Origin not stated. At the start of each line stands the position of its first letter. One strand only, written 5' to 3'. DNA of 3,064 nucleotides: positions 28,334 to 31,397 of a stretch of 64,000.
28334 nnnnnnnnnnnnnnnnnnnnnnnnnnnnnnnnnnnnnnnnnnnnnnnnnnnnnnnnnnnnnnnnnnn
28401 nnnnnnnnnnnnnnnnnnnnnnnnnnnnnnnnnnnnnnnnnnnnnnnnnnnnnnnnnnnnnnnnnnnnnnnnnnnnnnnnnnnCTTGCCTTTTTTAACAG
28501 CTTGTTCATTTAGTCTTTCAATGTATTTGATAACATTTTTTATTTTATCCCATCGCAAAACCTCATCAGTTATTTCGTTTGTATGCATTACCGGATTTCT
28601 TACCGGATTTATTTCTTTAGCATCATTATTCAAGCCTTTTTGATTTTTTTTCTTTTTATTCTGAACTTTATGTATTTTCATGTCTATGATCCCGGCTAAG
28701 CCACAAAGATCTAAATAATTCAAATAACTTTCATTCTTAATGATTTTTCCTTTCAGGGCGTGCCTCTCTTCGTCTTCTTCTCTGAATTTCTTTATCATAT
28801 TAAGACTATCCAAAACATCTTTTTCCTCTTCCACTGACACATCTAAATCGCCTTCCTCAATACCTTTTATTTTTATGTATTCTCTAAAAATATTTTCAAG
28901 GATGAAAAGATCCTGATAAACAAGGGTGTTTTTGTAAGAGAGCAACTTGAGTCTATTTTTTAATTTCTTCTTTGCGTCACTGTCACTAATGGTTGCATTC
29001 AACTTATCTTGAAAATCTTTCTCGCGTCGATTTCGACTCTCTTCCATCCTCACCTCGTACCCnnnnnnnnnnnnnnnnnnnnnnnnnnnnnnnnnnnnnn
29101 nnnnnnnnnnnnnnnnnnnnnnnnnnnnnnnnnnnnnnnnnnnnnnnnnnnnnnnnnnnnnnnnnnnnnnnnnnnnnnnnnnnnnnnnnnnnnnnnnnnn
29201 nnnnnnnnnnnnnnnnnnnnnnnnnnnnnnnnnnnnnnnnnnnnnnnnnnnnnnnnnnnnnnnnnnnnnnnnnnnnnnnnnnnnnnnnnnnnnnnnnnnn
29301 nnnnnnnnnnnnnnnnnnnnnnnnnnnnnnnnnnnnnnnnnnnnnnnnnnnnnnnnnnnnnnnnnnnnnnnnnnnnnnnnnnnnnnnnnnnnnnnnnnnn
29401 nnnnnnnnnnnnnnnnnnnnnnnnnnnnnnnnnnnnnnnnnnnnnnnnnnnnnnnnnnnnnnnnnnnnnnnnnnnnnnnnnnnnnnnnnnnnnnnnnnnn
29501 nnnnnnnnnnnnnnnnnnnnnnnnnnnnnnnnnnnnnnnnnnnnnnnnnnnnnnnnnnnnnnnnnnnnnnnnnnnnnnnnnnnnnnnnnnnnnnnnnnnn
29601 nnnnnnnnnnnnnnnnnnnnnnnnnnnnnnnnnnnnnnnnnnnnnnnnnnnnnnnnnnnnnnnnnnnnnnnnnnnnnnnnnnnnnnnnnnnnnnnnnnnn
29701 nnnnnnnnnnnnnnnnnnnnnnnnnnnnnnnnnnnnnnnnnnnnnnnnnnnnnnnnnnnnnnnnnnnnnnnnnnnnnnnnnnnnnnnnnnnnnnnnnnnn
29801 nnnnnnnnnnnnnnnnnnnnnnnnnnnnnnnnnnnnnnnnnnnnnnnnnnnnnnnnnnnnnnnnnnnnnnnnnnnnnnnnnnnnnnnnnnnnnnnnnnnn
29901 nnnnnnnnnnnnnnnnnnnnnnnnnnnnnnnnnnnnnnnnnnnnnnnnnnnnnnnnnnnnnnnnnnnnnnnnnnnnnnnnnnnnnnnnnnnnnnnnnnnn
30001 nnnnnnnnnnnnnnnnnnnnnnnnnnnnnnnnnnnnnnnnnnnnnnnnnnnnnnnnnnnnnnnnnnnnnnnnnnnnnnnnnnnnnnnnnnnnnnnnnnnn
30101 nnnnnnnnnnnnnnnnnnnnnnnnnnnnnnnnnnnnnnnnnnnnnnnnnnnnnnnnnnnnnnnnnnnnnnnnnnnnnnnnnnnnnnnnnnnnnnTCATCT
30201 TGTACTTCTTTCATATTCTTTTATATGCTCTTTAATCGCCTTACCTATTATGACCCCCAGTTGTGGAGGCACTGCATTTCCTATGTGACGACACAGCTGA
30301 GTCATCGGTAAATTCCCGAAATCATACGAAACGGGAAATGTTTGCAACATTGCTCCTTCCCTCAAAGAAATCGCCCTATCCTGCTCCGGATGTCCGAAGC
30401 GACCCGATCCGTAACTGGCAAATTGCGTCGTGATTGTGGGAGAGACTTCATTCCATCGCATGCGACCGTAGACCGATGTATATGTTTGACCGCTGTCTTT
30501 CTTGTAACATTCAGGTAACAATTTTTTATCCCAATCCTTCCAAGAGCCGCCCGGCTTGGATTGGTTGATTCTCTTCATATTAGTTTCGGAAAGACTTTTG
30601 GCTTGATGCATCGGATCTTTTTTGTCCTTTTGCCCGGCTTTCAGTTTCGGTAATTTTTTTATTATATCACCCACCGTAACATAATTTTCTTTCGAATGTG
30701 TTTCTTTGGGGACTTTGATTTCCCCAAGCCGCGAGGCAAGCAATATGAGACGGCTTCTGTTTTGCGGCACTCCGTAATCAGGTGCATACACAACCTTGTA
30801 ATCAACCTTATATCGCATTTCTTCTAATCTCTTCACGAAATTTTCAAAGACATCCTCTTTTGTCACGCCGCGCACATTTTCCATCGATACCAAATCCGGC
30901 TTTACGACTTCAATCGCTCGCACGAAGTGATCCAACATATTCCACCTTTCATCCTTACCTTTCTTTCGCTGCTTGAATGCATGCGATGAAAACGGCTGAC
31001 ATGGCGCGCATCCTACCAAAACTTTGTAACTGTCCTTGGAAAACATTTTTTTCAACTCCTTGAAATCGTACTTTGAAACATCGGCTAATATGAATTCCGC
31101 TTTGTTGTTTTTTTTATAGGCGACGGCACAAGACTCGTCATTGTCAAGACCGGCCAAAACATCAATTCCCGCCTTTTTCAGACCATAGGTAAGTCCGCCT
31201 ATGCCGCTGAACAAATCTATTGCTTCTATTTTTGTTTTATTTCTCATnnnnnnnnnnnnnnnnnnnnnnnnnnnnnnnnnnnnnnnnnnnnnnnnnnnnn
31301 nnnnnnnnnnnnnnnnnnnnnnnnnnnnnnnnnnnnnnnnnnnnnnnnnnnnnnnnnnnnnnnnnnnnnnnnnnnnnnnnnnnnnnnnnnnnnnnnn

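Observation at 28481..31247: m5C methyltransferase paired with a GHKL/MORC-like ATPase carrying a C-terminal HEPN-like RNxxxH motif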

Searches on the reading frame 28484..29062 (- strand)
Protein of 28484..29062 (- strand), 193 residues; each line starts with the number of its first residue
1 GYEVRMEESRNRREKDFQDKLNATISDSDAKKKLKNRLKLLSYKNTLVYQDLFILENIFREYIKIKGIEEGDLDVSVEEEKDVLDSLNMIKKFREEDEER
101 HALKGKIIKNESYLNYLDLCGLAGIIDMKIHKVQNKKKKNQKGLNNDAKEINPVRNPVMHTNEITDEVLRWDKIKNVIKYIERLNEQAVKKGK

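Call 32: find_homologous_proteins(query=window:28484-29062:-, max_evalue=0.01)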
Query window:28484-29062:- (193 aa): 14 proteins with E <= 0.01 among 212 candidates.
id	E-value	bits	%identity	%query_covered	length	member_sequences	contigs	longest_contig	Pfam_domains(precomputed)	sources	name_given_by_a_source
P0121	1.4e-62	229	63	99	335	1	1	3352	-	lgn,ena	-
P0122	2.4e-60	222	57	97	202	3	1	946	-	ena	-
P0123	7.0e-60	220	61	95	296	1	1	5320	-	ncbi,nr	ncbi:MAG: hypothetical protein Q8L01_00150 [Candidatus Woesebacteria bacterium]|nr:hypothetical prot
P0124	9.8e-60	220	60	100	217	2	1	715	-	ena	-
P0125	4.7e-59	217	60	96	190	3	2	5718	-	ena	-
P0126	3.0e-50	189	55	95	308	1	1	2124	-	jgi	jgi:hypothetical protein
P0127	2.8e-49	185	54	87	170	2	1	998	-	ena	-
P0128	1.4e-46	177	60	76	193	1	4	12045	-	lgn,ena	-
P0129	2.7e-42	163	55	73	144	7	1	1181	-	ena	-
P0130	6.1e-41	158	58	70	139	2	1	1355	-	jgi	jgi:hypothetical protein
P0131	2.8e-40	156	51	79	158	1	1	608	-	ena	-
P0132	2.9e-40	156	47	96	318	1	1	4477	-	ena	-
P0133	3.7e-39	153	55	71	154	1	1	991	-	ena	-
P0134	4.2e-23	100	60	45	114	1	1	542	-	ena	-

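Call 37: search_protein_families(library=pfam, alignment_id=A2, max_evalue=1)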
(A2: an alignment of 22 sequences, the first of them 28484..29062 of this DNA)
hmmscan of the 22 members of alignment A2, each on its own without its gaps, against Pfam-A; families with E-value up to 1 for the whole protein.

A. member 1, window:28484-29062:- (193 aa): 2 families
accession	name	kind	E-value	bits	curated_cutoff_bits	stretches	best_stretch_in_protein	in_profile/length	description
PF08565.17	CDC37_M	-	0.0096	16.4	25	1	73-150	21-95/113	Cdc37 Hsp90 binding domain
PF18731.6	HEPN_Swt1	-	0.054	14.2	27.5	1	110-167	43-98/115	Swt1-like HEPN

B. families by the number of members that match (of 22 scanned): 24 families
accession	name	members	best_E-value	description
PF18731.6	HEPN_Swt1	8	0.0043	Swt1-like HEPN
PF20302.4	HisK-N-like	4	0.0082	HisK-N-like globin domain of the ASK signalosome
PF17767.7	NAPRTase_N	1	0.0021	Nicotinate phosphoribosyltransferase (NAPRTase) N-terminal domain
PF08565.17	CDC37_M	1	0.0096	Cdc37 Hsp90 binding domain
PF23621.1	BP74_N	1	0.014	BP74 N-terminal domain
PF02050.21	FliJ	1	0.044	Flagellar FliJ protein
PF22757.1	GeBP-like_C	1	0.064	Glabrous-enhancer-binding protein-like family, C-terminal domain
PF18494.6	Pullulanase_Ins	1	0.069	Pullulanase Ins domain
PF24617.1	POF1B_HlH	1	0.074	POF1B helix-loop-helix domain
PF25330.1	C2_nem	1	0.076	Nematode specific C2 domain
PF04504.20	GeBP-like_DBD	1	0.076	Glabrous-enhancer-binding protein-like family, DBD domain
PF23466.1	WWE_4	1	0.083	WWE domain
PF10523.15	BEN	1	0.091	BEN domain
PF00311.23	PEPcase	1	0.092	Phosphoenolpyruvate carboxylase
PF15440.11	THRAP3_BCLAF1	1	0.12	THRAP3/BCLAF1 family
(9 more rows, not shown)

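Call 41: search_protein_representatives(alignment_id=A2)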
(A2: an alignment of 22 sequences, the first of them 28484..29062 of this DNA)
Query: 22 sequences, 189 profile positions. Proteins with E-value up to 0.001 (for the whole library): 55; up to 1e-10: 22; up to 1e-30: 12. The best 55 are listed.
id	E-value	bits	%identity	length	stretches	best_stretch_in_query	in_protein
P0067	3.5e-81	287.7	-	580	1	1-188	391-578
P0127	1.3e-69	250.0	-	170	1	22-188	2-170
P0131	1.2e-58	214.2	-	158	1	38-188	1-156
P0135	2.2e-58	213.4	-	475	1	1-187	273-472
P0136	1.7e-57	210.5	-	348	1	1-185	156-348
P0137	1.6e-55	204.0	-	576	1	1-187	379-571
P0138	3.4e-52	193.2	-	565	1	1-186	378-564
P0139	5.3e-52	192.6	-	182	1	11-185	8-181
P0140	1.5e-51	191.1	-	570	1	1-185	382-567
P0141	8.8e-49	182.1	-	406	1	2-187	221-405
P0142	5.9e-38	146.8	-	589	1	4-187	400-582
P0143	1.8e-32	128.9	-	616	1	2-188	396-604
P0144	3.0e-29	118.4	-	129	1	105-181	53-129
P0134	4.2e-28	114.6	-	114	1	22-106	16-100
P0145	4.0e-25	104.9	-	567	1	6-184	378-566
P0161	8.4e-07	45.2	-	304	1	45-170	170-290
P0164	4.5e-06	42.8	-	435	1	36-167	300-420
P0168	1.4e-05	41.2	-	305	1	46-170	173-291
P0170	2.7e-05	40.3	-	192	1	16-168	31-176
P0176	6.2e-05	39.1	-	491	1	26-170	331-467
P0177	6.3e-05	39.0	-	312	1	26-170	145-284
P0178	9.3e-05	38.5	-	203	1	10-168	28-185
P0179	9.8e-05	38.4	-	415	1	26-167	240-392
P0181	3.5e-04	36.6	-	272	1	30-166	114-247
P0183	5.6e-04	36.0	-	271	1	48-170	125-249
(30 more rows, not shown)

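Call 43: search_protein_families(library=pfam, proteins=[P0161, P0164, P0168, P0177, P0179, P0181, P0183, P0176, P0170, P0178], max_evalue=0.05)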
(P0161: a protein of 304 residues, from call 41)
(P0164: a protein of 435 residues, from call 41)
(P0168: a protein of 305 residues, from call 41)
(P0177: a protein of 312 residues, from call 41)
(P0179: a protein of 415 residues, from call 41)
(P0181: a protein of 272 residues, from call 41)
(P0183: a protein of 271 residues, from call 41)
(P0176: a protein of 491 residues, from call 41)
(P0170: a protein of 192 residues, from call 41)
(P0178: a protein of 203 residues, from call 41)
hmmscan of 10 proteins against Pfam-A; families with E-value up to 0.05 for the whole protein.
P0161 (304 aa): 5 families
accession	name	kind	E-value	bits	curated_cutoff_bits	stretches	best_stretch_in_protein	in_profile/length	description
PF18731.6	HEPN_Swt1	-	3.6e-13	50.3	27.5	1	175-292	1-103/115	Swt1-like HEPN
PF18725.6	HEPN_SAV2148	-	1.2e-05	25.3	26.4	1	172-293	35-163/216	SAV2148-like HEPN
PF01978.25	TrmB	-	0.002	18.4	25.6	0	31-66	28-63/68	Sugar-specific transcriptional regulator TrmB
PF13601.12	HTH_34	-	0.0068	17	27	0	105-137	12-44/80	Winged helix DNA-binding domain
PF08936.15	CsoSCA_C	-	0.026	14.7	26.1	1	66-133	53-116/118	Carboxysome Shell Carbonic Anhydrase, C-terminal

P0164 (435 aa): 0 families

P0168 (305 aa): 6 families
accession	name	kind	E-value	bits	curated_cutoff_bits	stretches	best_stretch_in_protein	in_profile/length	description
PF18731.6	HEPN_Swt1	-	1.2e-13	51.8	27.5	1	177-294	1-104/115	Swt1-like HEPN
PF18725.6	HEPN_SAV2148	-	2.1e-08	34.3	26.4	1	234-295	103-164/216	SAV2148-like HEPN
PF13730.12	HTH_36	-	1.1e-05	25.5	25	1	91-139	8-55/55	Helix-turn-helix domain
PF13601.12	HTH_34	-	0.004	17.7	27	0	112-142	18-47/80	Winged helix DNA-binding domain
PF18755.6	RAMA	-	0.036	14.5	35.2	0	139-176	36-71/107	Restriction Enzyme Adenine Methylase Associated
PF18735.6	HEPN_RiboL-PSP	-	0.038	14.3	28.4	1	221-303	112-181/191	RiboL-PSP-HEPN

P0177 (312 aa): 0 families

P0179 (415 aa): 1 family
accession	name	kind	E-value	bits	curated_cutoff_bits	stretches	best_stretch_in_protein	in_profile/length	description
PF03467.21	Smg4_UPF3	-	0.0029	18.1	24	1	164-199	104-139/172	Smg-4/UPF3 family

P0181 (272 aa): 2 families
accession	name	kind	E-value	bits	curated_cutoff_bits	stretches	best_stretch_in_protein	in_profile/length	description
PF18731.6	HEPN_Swt1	-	4.5e-14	53.2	27.5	1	136-265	3-115/115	Swt1-like HEPN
PF09999.14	DUF2240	-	0.016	15.3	22.3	1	16-61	91-138/144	Uncharacterized protein conserved in archaea (DUF2240)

P0183 (271 aa): 3 families
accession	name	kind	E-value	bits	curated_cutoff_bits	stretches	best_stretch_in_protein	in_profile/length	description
PF18731.6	HEPN_Swt1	-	6e-08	33.4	27.5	1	129-261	3-113/115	Swt1-like HEPN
PF01221.23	Dynein_light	-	0.005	17.6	29.1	0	111-152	10-52/86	Dynein light chain type 1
PF00077.25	RVP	-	0.026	15.2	20.7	0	143-188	28-73/101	Retroviral aspartyl protease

P0176 (491 aa): 0 families

P0170 (192 aa): 1 family
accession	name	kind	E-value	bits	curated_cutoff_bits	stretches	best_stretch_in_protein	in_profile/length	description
PF18731.6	HEPN_Swt1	-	8.8e-16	58.7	27.5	1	66-187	2-110/115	Swt1-like HEPN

P0178 (203 aa): 1 family
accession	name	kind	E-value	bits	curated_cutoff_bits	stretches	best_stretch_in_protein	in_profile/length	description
PF18731.6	HEPN_Swt1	-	3.9e-13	50.1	27.5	1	68-198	1-112/115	Swt1-like HEPN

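Call 49: search_solved_structures(query=A3, max_evalue=10, show_alignments=2)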
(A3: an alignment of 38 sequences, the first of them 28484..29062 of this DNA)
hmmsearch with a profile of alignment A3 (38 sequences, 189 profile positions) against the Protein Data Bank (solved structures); distinct sequences matched with E-value up to 10: 4.
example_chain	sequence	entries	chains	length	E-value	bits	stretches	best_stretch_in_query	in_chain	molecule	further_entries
7jh6_A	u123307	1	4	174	0.09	15.5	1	77-157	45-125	Two-domain di-Zn(II) and porphyrin-binding protein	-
3v9r_B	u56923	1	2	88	0.22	14.3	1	38-78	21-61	Uncharacterized protein YDL160C-A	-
9u7f_C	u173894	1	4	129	2.4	10.9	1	33-60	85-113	Potassium voltage-gated channel subfamily E member 1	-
9vec_I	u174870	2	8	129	2.4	10.8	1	33-60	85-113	Potassium voltage-gated channel subfamily E member 1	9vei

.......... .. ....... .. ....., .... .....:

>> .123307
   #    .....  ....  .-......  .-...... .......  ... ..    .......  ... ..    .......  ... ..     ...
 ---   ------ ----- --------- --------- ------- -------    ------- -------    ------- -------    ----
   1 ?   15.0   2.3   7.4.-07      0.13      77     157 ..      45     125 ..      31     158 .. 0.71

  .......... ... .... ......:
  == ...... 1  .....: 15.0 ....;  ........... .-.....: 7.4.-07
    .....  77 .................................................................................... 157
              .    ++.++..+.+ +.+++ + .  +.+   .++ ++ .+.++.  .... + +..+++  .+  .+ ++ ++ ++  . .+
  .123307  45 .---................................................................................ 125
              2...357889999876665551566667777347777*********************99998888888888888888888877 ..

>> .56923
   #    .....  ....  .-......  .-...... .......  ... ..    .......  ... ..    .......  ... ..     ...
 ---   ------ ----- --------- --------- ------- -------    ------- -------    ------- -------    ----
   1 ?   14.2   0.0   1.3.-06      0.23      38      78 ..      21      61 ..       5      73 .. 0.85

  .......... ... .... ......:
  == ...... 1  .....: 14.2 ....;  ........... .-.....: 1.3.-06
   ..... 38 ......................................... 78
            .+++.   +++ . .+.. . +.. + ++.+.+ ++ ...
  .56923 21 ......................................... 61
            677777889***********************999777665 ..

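Call 57: predict_structure(alignment_id=A3)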
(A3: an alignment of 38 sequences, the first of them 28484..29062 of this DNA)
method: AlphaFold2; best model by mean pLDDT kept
length: 193 residues; sequences in the alignment: 38
mean_pLDDT: 87.5   pTM: 0.79
mean pLDDT of the five models: 87.5, 86.9, 86.1, 84.3, 83.6
residues with pLDDT >= 90: 125; 70-90: 46; 50-70: 20; < 50: 2
segments of 3 or more residues with pLDDT < 50: none
pLDDT, mean of each block of 10 residues (from residue 1): 79 89 95 89 85 94 96 95 96 95 93 95 94 65 85 93 91 87 59 49
secondary structure, 60 per line:
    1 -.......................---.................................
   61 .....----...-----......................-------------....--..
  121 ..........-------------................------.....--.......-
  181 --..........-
elements in order: H2-24 H28-65 H78-99 H113-116 H119-130 H144-159 H166-170 H173-179 H183-192

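Call 79: fold_search(model_id=the predicted structure, library=pdb)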
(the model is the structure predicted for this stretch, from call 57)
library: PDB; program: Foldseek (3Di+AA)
matches with E <= 10: 5; with E <= 0.001: 0
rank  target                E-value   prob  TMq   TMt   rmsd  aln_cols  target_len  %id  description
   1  1wdz_B                5.1e+00  0.02  0.15  0.14  30.3       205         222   13  Crystal structure of RCB domain of IRSp53 (released 2005-06-07)
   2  4fzs_A                6.0e+00  0.03  0.18  0.17  27.1       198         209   20  Structure of human SNX1 BAR domain (released 2013-07-10)
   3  6ymv_A                6.7e+00  0.02  0.16  0.05  17.5       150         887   18  Cryo-EM structure of yeast mitochondrial RNA polymerase partially-melted transcription initiation complex (PmIC) (released 2020-12-02)
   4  3zcj_C                8.3e+00  0.02  0.19  0.19  18.9       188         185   13  Crystal structure of Helicobacter pylori T4SS protein CagL in a tetragonal crystal form with a helical RGD-motif (6 Mo (released 2013-10-09)
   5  9ujl_F                9.2e+00  0.02  0.15  0.11  14.1       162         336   10  CryoEM structure of the T.thermophilus transcription initiation complex in the presence of Ap4A (released 2025-10-22)

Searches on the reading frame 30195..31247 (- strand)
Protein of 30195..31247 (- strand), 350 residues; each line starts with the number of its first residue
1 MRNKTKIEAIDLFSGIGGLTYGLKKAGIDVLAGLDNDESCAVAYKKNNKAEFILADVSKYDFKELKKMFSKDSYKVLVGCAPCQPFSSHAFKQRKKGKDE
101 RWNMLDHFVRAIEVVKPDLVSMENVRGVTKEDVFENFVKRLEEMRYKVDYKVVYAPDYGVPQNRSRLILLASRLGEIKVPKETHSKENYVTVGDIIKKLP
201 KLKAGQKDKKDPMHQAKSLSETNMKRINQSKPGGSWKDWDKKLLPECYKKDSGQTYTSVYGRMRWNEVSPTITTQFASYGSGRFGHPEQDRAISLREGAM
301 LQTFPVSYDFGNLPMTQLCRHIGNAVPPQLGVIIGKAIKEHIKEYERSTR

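Call 3: search_protein_families(library=pfam, proteins=[window:30195-31247:-], max_evalue=0.1)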
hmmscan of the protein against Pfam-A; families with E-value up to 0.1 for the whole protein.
window:30195-31247:- (350 aa): 1 family
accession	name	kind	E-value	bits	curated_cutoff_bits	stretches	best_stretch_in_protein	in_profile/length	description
PF00145.23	DNA_methylase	-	1e-62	212.9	22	1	8-339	2-323/324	C-5 cytosine-specific DNA methylase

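Call 4: search_protein_families(library=padloc, proteins=[window:30195-31247:-], max_evalue=0.01)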
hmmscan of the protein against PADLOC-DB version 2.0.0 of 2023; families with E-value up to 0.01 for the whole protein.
window:30195-31247:- (350 aa): 62 families (the best 25 are shown)
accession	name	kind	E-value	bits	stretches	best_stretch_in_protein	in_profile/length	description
PDLC03378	MTase_II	-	1.8e-96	321.4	1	6-347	2-335/344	Type II methyltransferase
PDLC02651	DrmMII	-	2.1e-93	311.2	1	6-342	2-357/371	DrmMII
PDLC00033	DruM2|DruM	-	2.6e-80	268.5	1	3-343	18-365/368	DNA cytosine methylase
PDLC03234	MTase_II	-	2.3e-79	265.4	2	5-213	3-216/375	Type II methyltransferase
PDLC03326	MTase_II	-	1.2e-59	200.5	1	4-343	2-377/412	Type II methyltransferase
PDLC03272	MTase_II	-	6.2e-57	191.6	1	2-345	70-393/407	Type II methyltransferase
PDLC03237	MTase_II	-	3.2e-51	172.3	2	9-179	796-975/1036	Type II methyltransferase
PDLC00026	DruM2|DruM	-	5.8e-51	172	1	5-346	3-322/336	DNA cytosine methylase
PDLC02650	DrmMII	-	4.5e-44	149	2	135-342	205-418/435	DrmMII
PDLC03307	MTase_II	-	1.8e-43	147.3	2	8-138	2-123/382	Type II methyltransferase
PDLC03279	MTase_II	-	6.9e-41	138.2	1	9-343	5-354/587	Type II methyltransferase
PDLC03225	MTase_II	-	4.7e-40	135.9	3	3-131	4-142/615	Type II methyltransferase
PDLC02656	DrmMII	-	6.1e-40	135.5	2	5-201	3-234/491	DrmMII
PDLC02649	DrmMII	-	1.8e-39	133.9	3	65-223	104-270/422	DrmMII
PDLC00027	DruM2|DruM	-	6.4e-39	132.3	2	2-188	7-190/361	DNA cytosine methylase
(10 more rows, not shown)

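Call 5: search_protein_families(library=ncbifam, proteins=[window:30195-31247:-], max_evalue=0.1)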
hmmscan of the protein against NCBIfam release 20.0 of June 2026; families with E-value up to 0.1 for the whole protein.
window:30195-31247:- (350 aa): 2 families
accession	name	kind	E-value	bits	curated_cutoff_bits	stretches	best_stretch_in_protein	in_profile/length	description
TIGR00675.1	dcm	superfamily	7.6e-44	150.7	100.65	1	10-337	2-328/329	DNA (cytosine-5-)-methyltransferase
NF007772.0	PRK10458.1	subfamily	1.6e-05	23.6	710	1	5-173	87-287/472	DNA cytosine methylase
